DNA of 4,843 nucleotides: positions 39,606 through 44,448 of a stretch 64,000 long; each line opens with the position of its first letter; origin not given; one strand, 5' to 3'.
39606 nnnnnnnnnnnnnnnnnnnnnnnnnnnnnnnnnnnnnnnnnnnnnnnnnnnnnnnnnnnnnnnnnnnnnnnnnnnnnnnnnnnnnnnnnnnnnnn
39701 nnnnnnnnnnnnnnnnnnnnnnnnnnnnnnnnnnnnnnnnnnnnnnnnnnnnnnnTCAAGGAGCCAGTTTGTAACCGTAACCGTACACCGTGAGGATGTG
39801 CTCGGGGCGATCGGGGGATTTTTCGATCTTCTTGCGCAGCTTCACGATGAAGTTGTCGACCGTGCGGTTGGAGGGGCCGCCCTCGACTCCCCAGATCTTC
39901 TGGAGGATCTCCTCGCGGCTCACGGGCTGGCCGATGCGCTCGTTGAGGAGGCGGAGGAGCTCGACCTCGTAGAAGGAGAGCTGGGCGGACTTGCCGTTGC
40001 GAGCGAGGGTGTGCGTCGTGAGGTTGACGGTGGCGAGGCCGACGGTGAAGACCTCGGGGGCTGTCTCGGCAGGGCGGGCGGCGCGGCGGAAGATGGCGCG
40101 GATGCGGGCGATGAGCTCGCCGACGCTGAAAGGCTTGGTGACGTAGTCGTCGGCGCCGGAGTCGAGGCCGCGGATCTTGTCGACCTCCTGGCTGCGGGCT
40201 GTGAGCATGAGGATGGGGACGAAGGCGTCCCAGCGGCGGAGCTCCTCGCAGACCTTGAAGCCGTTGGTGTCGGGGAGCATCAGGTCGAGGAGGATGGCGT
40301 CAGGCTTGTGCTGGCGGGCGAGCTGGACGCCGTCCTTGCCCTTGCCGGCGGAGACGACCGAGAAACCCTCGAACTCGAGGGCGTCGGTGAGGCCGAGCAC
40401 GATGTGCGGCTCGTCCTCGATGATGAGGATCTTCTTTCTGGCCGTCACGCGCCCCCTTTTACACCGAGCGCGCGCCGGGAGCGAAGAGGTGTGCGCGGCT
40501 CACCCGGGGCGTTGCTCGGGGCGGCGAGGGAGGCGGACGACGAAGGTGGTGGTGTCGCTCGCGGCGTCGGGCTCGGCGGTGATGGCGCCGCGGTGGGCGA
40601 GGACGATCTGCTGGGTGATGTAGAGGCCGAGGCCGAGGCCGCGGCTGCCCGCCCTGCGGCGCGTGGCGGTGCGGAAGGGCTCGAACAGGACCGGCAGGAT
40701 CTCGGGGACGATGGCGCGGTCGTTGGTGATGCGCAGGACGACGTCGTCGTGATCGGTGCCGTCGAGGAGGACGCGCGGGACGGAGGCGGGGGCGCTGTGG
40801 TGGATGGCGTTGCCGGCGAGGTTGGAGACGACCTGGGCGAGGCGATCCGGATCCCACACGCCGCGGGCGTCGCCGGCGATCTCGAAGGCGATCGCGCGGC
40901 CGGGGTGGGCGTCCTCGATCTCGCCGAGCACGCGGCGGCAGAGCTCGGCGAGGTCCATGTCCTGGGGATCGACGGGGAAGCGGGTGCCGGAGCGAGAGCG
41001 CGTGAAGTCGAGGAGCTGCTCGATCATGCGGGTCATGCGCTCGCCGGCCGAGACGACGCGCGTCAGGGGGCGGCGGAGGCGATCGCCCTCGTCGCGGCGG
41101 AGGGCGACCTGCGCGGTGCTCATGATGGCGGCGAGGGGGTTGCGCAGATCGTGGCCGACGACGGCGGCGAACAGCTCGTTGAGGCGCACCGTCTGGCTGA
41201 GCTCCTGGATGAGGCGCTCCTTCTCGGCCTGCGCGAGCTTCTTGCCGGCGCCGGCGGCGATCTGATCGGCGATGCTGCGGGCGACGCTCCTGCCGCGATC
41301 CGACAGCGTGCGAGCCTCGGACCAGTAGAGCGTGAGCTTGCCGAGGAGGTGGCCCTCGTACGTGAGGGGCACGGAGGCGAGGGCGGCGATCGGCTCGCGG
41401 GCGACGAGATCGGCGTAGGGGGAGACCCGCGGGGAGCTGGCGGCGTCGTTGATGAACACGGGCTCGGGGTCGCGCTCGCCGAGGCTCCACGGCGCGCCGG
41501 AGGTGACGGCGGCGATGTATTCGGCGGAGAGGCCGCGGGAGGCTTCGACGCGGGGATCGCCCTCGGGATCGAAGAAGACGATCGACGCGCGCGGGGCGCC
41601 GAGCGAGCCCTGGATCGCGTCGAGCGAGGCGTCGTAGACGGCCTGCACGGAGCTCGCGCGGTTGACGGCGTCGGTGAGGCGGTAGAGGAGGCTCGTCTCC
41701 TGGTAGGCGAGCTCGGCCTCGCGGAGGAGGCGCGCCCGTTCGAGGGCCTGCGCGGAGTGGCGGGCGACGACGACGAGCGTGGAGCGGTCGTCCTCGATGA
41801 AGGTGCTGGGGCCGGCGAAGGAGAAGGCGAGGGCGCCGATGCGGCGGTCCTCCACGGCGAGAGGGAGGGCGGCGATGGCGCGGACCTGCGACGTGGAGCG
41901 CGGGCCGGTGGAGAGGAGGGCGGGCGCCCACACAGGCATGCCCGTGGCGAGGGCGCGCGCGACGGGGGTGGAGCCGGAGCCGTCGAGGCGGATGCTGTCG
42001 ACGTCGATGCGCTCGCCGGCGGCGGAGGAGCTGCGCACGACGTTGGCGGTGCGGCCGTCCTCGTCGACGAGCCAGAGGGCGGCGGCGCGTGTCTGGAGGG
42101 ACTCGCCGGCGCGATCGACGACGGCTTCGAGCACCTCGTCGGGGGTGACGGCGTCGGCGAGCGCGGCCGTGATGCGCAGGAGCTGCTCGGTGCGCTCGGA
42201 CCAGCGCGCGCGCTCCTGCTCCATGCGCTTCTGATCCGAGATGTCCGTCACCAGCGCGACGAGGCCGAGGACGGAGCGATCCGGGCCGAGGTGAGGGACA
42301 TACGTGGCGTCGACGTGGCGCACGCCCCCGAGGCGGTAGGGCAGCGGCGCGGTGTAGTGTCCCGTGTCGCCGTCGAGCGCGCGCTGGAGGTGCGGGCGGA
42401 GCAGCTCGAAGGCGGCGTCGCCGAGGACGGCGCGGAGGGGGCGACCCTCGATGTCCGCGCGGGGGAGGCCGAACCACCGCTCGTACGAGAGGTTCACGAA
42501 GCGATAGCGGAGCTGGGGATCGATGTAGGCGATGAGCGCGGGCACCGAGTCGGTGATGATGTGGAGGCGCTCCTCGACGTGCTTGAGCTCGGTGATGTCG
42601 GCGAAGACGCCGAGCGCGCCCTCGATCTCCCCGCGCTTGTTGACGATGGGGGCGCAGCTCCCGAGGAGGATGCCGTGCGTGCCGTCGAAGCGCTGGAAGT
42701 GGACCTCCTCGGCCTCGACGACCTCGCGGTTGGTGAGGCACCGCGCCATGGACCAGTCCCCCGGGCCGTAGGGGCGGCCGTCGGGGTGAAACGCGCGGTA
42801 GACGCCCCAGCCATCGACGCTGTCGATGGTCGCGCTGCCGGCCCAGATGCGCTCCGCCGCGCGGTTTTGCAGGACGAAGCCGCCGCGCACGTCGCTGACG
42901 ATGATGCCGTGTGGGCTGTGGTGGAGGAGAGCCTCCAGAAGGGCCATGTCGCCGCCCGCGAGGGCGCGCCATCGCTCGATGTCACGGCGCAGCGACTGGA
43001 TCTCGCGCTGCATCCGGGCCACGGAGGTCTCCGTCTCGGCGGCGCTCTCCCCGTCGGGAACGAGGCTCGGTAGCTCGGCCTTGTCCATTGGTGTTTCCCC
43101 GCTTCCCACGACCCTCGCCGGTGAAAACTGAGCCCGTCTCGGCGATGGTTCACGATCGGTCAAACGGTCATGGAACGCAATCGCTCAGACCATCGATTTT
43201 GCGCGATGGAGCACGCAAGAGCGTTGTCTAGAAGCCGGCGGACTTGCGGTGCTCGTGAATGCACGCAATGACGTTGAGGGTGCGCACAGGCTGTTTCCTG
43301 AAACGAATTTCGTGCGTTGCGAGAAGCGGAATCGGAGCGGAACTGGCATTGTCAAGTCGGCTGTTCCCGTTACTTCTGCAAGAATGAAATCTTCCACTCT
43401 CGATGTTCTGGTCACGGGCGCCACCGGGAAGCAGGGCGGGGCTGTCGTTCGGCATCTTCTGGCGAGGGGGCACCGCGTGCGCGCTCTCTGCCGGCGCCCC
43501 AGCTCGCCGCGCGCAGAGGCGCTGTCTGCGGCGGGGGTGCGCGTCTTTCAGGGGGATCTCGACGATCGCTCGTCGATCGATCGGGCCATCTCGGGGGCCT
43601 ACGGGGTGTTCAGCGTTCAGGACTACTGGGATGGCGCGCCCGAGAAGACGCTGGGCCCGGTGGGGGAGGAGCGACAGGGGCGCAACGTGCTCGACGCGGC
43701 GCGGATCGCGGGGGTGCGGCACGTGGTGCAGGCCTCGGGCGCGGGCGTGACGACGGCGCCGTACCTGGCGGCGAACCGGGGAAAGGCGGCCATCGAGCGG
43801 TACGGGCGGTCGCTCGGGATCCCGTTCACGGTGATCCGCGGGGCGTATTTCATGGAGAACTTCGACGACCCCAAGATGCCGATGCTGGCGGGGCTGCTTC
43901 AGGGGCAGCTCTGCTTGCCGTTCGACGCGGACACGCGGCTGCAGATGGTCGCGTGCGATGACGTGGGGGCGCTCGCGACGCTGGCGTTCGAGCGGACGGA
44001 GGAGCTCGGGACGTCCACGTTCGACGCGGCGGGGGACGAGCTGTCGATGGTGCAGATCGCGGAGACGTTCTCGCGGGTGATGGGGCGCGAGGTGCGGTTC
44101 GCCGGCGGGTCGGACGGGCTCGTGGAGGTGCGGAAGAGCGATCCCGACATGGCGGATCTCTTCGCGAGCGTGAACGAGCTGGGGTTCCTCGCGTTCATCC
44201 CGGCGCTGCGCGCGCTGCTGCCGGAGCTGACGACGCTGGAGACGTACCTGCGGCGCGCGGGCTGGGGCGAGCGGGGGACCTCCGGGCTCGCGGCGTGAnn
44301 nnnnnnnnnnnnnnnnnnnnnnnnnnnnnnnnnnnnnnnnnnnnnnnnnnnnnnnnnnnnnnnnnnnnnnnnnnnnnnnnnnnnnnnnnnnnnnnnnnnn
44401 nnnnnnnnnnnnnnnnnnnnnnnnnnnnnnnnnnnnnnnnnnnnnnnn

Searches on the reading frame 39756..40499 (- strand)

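Call 56: search_protein_families(library=pfam, max_evalue=0.0001, proteins=[window:39756-40499:-])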
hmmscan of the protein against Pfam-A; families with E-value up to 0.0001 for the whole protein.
window:39756-40499:- (247 aa): 2 families
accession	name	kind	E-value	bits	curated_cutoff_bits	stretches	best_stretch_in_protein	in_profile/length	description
PF00072.30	Response_reg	-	6e-30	104.1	30.2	1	24-134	1-111/111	Response regulator receiver domain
PF00486.34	Trans_reg_C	-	1.2e-20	73.8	26.2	1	170-245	2-77/77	Transcriptional regulatory protein, C terminal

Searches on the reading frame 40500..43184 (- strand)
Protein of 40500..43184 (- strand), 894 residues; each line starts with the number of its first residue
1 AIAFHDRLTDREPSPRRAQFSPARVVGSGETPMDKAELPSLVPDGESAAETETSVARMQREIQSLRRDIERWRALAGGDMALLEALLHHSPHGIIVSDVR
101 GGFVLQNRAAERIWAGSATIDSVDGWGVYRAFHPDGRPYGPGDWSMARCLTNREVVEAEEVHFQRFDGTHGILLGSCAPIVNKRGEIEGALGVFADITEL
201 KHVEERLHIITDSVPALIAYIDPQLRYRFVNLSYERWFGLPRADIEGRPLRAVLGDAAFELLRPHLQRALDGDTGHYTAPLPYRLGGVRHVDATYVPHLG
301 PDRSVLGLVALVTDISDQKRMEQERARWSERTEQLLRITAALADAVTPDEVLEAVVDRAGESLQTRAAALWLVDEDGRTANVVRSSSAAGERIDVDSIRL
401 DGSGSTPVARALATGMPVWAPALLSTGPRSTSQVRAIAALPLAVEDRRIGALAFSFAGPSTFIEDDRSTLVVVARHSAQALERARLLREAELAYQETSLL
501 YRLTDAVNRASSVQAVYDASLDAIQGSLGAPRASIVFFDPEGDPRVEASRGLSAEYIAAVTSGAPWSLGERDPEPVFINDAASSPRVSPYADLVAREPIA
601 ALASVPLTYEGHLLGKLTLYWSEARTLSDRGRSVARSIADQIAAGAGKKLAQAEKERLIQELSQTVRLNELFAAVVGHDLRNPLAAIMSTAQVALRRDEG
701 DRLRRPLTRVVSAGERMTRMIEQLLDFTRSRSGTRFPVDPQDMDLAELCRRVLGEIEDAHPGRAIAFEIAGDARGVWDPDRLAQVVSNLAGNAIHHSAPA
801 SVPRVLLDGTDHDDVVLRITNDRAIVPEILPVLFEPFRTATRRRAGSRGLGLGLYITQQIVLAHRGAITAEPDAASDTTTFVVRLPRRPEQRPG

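Call 56: search_protein_families(library=pfam, max_evalue=0.0001, proteins=[window:40500-43184:-])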
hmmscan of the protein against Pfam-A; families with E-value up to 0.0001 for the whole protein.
window:40500-43184:- (894 aa): 10 families
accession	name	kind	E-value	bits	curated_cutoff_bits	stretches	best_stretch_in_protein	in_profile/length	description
PF13185.12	GAF_2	-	4.5e-33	114.8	28.6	2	346-482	2-136/136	GAF domain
PF08448.16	PAS_4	-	1.1e-27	96.9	23.1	1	212-320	2-110/110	PAS fold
PF01590.32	GAF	-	2.4e-26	93.3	22.4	2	348-481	2-133/133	GAF domain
PF02518.31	HATPase_c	-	9.4e-19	68.3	26.4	1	778-888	2-110/111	Histidine kinase-, DNA gyrase B-, and HSP90-like ATPase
PF13492.12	GAF_3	-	8.6e-18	65.4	27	1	348-483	2-129/129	GAF domain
PF00512.31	HisKA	-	4.4e-15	55.9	26.9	1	670-733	3-66/66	His Kinase A (phospho-acceptor) domain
PF00989.32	PAS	-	1.3e-14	54.6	22.6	2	82-197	2-113/113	PAS fold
PF13188.13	PAS_8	-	9.9e-11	41.6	21.8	0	205-258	1-51/65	PAS domain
PF13426.13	PAS_9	-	1.6e-07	32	27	0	93-199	3-103/103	PAS domain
PF13596.12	PAS_10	-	9.8e-05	23.4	22.1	0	210-315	4-105/106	PAS domain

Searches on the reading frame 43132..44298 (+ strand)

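Call 56: search_protein_families(library=pfam, max_evalue=0.0001, proteins=[window:43132-44298:+])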
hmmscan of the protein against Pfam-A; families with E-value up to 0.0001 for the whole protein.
window:43132-44298:+ (388 aa): 5 families
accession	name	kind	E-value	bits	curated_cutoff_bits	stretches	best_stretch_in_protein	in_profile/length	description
PF05368.20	NmrA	-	2.9e-48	165.4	27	1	91-327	4-244/298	NmrA-like family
PF13460.12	NAD_binding_10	-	1.1e-21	78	27.2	1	96-241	1-147/184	NAD(P)H-binding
PF01370.27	Epimerase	-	4.3e-11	43.1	20.9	1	92-205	1-117/240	NAD dependent epimerase/dehydratase family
PF01073.25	3Beta_HSD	-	1.5e-07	31.2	22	1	93-207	1-120/280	3-beta hydroxysteroid dehydrogenase/isomerase family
PF16363.11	GDP_Man_Dehyd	-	4.8e-06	26.7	27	1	93-154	1-72/332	GDP-mannose 4,6 dehydratase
